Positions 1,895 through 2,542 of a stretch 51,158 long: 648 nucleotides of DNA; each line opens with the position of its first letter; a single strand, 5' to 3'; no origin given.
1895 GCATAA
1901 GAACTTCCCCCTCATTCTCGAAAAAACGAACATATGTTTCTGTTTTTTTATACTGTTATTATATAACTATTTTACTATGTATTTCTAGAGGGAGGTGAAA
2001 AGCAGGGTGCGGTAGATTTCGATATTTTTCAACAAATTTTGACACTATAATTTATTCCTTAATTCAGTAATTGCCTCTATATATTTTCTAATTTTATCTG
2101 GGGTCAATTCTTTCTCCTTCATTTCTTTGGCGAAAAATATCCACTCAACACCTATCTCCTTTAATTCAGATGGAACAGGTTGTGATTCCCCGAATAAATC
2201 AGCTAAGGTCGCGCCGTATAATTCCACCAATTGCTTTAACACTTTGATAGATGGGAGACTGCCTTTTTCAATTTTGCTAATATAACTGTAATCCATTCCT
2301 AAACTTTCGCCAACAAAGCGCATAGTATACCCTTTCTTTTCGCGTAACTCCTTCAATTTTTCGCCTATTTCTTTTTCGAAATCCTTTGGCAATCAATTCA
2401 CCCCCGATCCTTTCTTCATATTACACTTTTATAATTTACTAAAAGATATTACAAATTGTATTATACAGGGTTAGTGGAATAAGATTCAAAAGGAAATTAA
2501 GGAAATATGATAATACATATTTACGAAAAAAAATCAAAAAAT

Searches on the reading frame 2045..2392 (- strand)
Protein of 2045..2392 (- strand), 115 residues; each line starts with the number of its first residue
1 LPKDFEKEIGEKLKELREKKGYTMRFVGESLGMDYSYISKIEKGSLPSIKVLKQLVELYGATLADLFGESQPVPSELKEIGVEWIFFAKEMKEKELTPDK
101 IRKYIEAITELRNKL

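Call 79: search_protein_families(library=pfam, proteins=[window:2045-2392:-], max_evalue=0.0001)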
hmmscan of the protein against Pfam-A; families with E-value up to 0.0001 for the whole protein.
window:2045-2392:- (115 aa): 3 families
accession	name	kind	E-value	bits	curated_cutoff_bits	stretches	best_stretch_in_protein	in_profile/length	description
PF01381.28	HTH_3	-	1.4e-13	51.1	23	1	13-66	1-55/55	Helix-turn-helix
PF12844.13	HTH_19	-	7.2e-11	42.3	30.2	1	10-66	1-58/64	Helix-turn-helix domain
PF13560.12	HTH_31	-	1.1e-10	42.1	27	1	8-65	1-60/64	Helix-turn-helix domain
